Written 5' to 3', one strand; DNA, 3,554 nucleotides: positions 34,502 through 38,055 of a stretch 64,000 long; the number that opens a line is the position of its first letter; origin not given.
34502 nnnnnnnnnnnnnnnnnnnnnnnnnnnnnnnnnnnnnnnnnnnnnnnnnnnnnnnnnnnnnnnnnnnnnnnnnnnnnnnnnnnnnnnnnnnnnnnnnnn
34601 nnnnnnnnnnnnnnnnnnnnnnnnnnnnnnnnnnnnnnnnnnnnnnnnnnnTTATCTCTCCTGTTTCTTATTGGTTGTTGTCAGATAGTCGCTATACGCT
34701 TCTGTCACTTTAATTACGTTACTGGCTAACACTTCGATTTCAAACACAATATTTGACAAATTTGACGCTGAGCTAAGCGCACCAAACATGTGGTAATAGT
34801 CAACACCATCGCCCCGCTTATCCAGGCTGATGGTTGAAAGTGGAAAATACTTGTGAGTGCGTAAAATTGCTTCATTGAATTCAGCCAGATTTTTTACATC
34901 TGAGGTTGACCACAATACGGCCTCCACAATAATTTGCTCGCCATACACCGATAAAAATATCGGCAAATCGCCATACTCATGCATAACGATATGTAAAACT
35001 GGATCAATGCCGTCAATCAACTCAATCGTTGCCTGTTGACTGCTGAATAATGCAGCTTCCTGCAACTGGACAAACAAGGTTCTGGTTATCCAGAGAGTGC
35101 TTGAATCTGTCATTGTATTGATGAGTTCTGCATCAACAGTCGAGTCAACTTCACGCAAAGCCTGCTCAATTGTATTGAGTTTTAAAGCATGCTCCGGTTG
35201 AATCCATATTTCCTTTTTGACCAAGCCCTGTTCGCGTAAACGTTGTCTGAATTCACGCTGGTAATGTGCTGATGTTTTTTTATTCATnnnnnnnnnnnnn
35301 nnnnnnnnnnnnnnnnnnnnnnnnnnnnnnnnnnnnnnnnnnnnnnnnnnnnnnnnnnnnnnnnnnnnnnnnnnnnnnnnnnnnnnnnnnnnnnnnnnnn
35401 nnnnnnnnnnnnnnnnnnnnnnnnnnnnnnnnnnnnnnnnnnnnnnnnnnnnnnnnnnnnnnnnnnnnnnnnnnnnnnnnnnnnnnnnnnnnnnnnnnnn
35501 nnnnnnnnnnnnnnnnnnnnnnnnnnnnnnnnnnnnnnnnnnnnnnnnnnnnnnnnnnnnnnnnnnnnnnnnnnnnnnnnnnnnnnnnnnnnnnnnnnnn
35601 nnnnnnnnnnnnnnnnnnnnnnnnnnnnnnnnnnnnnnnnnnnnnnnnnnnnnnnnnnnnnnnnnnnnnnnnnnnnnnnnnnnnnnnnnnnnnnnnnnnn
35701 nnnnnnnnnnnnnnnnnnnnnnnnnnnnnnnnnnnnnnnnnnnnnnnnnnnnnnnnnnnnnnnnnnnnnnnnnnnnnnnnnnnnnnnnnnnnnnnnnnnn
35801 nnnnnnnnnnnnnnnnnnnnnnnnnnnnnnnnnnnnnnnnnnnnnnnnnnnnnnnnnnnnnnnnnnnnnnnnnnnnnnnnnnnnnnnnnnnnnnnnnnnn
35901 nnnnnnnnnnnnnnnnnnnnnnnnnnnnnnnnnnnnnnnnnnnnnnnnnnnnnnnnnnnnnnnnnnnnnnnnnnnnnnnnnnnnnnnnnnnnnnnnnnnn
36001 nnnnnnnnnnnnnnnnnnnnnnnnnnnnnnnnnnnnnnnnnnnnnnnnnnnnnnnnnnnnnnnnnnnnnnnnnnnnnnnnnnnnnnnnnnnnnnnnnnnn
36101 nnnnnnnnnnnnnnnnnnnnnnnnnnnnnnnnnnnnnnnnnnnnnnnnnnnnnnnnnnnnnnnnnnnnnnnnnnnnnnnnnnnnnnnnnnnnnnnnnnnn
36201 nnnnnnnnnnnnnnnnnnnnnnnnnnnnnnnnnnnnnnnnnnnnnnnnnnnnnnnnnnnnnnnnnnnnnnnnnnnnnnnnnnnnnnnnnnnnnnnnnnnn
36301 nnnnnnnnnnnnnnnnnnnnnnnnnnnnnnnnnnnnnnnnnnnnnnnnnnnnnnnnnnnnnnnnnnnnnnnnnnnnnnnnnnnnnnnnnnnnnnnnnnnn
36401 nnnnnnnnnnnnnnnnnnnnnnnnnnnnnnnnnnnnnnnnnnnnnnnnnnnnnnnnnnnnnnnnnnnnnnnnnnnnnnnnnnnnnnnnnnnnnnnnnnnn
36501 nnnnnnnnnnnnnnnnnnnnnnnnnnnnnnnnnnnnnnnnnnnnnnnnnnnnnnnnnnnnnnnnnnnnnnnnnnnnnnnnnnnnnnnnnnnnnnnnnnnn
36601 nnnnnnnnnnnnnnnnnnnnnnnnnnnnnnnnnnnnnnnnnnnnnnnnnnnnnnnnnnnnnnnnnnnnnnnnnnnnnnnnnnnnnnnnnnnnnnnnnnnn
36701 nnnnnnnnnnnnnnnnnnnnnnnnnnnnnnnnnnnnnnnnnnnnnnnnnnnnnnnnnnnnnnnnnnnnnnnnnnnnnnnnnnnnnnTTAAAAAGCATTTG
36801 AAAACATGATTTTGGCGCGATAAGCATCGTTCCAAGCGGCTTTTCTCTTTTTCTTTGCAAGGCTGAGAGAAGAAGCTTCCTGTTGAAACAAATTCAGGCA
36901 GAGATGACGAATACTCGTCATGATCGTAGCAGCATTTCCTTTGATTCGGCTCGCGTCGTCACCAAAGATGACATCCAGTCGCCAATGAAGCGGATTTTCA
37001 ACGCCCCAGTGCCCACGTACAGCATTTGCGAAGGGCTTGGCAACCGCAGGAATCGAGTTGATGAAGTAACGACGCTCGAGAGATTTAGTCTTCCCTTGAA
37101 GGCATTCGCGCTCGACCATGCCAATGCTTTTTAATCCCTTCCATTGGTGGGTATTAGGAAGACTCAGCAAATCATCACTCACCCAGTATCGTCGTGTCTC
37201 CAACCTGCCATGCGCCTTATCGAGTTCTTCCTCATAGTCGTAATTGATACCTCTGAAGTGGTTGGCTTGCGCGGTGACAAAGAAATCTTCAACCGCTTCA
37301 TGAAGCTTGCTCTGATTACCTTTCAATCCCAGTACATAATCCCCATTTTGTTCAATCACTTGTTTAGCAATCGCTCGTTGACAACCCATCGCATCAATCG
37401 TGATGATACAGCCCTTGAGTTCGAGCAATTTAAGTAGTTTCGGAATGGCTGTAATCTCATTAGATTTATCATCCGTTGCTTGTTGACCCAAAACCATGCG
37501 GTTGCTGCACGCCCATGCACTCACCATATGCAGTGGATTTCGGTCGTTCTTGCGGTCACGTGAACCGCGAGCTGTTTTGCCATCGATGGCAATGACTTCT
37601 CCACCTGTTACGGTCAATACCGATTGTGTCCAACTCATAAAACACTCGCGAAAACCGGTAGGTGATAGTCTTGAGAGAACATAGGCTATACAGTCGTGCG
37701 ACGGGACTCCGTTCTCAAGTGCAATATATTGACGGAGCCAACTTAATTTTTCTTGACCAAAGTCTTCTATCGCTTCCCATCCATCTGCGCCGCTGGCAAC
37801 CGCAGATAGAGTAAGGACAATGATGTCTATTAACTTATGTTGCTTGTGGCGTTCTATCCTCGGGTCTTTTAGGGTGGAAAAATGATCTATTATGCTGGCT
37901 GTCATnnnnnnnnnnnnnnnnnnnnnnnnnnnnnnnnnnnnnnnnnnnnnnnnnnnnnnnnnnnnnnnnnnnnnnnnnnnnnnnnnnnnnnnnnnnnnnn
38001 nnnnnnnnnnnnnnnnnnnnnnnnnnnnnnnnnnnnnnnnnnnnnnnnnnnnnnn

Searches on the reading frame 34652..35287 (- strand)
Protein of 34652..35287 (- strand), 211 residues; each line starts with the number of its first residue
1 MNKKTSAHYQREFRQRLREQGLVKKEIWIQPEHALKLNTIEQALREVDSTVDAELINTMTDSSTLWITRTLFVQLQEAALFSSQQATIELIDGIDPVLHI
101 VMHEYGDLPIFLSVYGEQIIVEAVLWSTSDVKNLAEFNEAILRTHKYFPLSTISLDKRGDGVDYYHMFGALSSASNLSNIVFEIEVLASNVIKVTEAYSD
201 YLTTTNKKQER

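Call 65: search_protein_families(library=pfam, proteins=[window:34652-35287:-], max_evalue=0.0001)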
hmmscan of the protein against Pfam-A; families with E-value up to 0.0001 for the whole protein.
window:34652-35287:- (211 aa): 1 family
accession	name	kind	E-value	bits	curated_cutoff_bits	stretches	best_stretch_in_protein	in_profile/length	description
PF09938.14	DUF2170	-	2e-50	170.6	27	1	66-202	2-137/137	Uncharacterized protein conserved in bacteria (DUF2170)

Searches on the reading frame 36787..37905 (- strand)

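Call 65: search_protein_families(library=pfam, proteins=[window:36787-37905:-], max_evalue=0.0001)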
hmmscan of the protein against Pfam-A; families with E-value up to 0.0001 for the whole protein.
window:36787-37905:- (372 aa): 2 families
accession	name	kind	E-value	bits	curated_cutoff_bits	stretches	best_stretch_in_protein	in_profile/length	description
PF13808.11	DDE_Tnp_1_assoc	-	1.4e-32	112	32.3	1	6-93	1-88/88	DDE_Tnp_1-associated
PF01609.27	DDE_Tnp_1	-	9.5e-19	68.4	23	1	102-339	4-200/200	Transposase DDE domain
